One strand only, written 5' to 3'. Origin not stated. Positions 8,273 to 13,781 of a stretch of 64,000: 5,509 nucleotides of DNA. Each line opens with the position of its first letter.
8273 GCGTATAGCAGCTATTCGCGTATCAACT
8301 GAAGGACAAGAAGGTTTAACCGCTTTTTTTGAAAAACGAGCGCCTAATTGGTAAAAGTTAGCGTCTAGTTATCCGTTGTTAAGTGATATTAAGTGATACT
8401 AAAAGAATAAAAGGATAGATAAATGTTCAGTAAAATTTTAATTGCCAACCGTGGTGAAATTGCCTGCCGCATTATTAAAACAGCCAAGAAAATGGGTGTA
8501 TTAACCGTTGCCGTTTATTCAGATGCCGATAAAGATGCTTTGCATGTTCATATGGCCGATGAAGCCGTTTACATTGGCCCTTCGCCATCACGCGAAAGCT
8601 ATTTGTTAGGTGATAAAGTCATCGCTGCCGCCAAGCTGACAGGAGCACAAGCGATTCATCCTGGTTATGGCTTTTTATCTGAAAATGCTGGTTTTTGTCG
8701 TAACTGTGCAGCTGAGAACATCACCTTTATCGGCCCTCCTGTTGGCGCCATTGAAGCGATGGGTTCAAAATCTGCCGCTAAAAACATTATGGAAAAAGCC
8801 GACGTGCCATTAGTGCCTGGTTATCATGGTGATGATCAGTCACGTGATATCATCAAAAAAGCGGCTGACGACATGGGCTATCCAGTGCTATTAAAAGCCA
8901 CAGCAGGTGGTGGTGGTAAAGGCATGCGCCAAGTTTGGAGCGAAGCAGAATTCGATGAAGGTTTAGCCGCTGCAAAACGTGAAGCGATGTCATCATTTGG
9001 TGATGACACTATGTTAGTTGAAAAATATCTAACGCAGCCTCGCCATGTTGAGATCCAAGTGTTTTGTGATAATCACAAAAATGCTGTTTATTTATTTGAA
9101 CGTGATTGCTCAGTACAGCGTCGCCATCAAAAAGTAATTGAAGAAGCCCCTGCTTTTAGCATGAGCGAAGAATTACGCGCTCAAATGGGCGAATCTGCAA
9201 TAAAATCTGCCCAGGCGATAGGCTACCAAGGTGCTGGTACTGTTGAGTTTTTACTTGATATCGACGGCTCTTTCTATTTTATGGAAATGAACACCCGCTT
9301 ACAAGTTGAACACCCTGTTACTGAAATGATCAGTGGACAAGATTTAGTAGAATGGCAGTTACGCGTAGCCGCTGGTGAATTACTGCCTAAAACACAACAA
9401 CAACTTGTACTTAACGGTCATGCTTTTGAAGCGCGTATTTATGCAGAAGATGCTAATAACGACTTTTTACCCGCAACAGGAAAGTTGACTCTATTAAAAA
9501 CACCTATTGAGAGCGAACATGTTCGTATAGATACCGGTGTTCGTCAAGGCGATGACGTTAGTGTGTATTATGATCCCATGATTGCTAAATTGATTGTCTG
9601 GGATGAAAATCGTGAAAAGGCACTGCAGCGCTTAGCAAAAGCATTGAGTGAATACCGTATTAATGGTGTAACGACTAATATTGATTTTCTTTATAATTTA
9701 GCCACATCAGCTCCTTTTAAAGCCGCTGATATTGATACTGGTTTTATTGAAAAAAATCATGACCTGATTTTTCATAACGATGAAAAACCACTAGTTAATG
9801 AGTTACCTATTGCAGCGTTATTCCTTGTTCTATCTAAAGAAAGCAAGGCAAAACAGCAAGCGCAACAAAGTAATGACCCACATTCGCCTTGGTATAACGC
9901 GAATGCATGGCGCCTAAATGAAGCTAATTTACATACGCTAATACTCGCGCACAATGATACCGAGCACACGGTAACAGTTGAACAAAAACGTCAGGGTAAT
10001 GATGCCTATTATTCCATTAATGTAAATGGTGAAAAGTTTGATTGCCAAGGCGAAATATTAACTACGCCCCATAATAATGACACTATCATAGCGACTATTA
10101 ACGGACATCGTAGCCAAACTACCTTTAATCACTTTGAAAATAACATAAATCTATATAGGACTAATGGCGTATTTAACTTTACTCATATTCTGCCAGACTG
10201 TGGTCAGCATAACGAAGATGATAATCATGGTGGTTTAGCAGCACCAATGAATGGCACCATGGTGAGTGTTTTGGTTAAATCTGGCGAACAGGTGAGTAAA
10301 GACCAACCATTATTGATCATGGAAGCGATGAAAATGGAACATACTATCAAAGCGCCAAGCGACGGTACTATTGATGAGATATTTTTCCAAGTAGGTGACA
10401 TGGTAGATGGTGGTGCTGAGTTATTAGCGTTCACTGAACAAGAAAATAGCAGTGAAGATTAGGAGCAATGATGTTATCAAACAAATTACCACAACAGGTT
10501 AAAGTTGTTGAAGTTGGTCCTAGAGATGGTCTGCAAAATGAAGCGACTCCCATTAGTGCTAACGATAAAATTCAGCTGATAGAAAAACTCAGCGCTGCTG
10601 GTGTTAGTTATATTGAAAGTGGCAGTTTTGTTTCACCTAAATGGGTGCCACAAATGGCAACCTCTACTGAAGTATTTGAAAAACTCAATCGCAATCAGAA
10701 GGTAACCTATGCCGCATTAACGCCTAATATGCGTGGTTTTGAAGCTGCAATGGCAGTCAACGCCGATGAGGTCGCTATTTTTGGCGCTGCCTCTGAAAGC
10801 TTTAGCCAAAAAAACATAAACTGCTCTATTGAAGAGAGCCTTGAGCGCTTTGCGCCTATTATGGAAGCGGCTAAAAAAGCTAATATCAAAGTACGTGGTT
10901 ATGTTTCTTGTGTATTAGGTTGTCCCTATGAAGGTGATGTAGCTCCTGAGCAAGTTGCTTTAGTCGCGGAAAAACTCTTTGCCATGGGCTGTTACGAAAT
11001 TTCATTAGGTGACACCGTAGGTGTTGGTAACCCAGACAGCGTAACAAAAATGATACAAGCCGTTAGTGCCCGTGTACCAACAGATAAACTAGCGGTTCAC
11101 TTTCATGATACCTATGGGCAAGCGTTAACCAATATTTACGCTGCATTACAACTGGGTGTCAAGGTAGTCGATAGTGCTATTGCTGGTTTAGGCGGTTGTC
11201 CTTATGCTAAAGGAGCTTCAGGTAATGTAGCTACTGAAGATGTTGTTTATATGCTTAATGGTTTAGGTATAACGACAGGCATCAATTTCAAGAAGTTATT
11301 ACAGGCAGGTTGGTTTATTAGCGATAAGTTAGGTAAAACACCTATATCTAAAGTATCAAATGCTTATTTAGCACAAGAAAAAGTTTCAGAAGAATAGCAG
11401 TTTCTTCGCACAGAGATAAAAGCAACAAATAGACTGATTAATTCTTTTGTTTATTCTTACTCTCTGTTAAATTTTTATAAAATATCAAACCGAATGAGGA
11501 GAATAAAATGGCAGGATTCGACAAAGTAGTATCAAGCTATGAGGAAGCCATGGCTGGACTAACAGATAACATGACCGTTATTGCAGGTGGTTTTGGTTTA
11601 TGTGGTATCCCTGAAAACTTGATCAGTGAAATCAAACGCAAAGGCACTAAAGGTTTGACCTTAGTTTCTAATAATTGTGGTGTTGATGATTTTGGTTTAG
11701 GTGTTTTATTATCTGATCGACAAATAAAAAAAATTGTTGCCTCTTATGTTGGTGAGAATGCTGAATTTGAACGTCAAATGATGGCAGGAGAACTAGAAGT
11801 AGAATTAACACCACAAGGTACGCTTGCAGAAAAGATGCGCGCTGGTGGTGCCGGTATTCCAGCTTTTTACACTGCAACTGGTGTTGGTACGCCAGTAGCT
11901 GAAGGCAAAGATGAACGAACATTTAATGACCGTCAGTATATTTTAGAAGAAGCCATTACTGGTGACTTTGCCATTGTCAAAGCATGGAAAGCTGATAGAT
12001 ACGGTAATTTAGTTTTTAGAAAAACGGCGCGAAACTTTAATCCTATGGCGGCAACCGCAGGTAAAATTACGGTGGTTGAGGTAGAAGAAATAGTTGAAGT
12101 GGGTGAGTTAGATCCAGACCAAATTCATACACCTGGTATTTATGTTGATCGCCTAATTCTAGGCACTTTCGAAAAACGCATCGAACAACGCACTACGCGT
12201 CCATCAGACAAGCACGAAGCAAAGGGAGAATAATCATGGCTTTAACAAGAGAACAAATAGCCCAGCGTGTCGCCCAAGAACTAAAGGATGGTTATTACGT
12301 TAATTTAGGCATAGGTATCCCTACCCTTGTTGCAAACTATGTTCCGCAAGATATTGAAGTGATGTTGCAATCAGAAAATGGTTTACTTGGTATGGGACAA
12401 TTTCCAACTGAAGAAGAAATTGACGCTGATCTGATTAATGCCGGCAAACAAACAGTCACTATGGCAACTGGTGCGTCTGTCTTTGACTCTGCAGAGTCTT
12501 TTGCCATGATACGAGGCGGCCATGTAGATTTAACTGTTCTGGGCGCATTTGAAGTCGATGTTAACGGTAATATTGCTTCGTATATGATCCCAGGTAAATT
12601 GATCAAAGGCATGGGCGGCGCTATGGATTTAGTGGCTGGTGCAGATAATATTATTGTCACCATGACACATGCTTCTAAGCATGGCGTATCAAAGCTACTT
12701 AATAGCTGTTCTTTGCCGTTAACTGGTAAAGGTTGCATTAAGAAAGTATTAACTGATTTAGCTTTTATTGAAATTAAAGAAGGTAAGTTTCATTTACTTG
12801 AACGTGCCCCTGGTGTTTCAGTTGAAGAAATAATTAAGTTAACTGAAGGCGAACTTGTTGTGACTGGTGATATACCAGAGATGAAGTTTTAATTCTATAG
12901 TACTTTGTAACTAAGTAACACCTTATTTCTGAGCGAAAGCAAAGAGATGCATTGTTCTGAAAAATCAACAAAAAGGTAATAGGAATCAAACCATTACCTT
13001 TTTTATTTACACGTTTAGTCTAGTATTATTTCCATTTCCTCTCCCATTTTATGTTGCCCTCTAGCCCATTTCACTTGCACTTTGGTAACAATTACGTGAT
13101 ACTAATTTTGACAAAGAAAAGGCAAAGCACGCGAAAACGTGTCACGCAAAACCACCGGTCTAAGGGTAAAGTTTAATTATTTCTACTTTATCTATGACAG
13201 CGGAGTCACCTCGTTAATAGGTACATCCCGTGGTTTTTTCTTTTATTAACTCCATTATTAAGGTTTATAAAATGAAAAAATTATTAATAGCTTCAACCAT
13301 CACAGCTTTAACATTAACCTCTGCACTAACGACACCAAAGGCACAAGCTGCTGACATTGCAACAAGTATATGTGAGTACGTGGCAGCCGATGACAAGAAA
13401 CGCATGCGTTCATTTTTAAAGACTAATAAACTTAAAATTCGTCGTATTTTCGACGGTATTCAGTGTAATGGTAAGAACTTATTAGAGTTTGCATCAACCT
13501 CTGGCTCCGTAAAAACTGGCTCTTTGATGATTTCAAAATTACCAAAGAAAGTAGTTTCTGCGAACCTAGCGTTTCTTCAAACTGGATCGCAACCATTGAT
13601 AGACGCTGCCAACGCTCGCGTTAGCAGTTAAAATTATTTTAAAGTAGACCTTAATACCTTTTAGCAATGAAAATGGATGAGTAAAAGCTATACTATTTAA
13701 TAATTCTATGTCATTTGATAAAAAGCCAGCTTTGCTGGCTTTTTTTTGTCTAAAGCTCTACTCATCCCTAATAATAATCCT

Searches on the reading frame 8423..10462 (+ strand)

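Call 80: search_protein_families(library=pfam, proteins=[window:8423-10462:+])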
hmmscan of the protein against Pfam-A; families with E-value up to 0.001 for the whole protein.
window:8423-10462:+ (679 aa): 7 families
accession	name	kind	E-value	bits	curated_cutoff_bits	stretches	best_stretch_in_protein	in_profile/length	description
PF02786.22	CPSase_L_D2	-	9.7e-74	247.9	19.8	1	116-323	2-210/211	Carbamoyl-phosphate synthase L chain, ATP binding domain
PF00289.28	Biotin_carb_N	-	9.1e-44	148.9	25.5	1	1-109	1-109/110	Biotin carboxylase, N-terminal domain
PF02785.25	Biotin_carb_C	-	2e-39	134.5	32.4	1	336-443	1-107/108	Biotin carboxylase C-terminal domain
PF00364.28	Biotin_lipoyl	-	8.1e-19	67.7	22.1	1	606-668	4-71/73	Biotin-requiring enzyme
PF07478.18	Dala_Dala_lig_C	-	1.4e-11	44.8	24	1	139-291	23-174/204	D-ala D-ala ligase C-terminus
PF02222.28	ATP-grasp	-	1.6e-08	34.9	27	1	133-292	12-162/179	ATP-grasp domain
PF21139.3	BT_MCC_alpha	-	1.6e-07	32.2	31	1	463-583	7-110/118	Methylcrotonyl-CoA carboxylase, alpha-subunit, BT domain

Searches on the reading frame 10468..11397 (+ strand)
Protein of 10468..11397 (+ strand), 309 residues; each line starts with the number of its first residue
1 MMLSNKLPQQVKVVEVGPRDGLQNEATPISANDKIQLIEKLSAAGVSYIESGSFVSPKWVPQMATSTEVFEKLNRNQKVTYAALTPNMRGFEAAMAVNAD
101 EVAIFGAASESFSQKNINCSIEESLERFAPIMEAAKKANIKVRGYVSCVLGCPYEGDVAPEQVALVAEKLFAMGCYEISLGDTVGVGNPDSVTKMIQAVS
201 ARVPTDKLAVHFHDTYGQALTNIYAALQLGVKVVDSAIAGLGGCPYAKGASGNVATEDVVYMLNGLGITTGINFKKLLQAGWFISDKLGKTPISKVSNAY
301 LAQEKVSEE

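Call 80: search_protein_families(library=pfam, proteins=[window:10468-11397:+])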
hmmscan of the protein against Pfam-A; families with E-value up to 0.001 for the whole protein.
window:10468-11397:+ (309 aa): 1 family
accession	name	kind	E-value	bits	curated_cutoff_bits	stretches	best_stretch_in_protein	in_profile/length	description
PF00682.25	HMGL-like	-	1.8e-61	208.3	29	1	11-281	2-257/260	HMGL-like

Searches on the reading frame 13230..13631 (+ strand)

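Call 80: search_protein_families(library=pfam, proteins=[window:13230-13631:+])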
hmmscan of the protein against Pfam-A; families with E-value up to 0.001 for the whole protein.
window:13230-13631:+ (133 aa): 1 family
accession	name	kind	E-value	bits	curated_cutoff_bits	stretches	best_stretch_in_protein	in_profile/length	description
PF12514.13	DUF3718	-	2.9e-18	66.3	22.5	1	47-108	1-63/66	Protein of unknown function (DUF3718)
